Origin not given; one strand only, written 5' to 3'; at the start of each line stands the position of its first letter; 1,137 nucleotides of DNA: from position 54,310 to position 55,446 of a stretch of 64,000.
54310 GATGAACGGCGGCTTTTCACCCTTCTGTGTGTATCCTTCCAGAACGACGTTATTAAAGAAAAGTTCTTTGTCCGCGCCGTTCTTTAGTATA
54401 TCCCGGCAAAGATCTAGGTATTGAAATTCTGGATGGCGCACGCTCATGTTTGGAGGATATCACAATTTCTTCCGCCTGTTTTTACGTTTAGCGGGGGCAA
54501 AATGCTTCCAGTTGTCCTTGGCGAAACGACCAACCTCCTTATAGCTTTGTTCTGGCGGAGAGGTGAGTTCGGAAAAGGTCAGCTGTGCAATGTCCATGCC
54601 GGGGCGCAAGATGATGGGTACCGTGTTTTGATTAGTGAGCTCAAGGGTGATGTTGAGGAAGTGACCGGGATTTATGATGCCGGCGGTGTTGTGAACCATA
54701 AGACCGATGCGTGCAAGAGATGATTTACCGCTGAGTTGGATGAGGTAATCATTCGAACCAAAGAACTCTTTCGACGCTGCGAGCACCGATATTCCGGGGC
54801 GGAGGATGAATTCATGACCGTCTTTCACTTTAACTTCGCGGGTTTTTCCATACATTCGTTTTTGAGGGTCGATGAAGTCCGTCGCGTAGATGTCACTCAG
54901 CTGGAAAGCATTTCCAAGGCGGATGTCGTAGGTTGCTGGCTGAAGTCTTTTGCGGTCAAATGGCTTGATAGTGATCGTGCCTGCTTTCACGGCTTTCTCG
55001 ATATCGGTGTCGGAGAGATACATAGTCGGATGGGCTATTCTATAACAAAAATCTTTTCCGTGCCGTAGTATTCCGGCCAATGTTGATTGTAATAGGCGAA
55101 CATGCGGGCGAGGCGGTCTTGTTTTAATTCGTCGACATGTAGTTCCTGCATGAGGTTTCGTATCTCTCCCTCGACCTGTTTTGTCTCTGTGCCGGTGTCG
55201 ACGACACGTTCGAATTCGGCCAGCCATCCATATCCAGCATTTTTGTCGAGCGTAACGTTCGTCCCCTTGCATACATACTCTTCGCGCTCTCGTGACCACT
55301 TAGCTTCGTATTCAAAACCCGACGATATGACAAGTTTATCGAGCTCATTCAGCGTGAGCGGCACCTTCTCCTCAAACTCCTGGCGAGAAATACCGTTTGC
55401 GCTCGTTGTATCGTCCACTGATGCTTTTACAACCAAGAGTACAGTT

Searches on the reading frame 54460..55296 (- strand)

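Call 40: search_protein_families(library=pfam, proteins=[window:54460-55296:-], max_evalue=0.01)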
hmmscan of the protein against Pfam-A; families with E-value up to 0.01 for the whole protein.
window:54460-55296:- (278 aa): 3 families
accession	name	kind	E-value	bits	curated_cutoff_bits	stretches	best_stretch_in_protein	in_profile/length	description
PF22769.1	DCD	-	1e-35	123.5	27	1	94-243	2-152/153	dCTP deaminase-like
PF06559.16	DCD_N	-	0.001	19.4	21.4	1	94-133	5-46/164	2'-deoxycytidine 5'-triphosphate deaminase (DCD) N-terminal domain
PF00692.24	dUTPase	-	0.0041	17.3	22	1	188-254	50-114/129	dUTPase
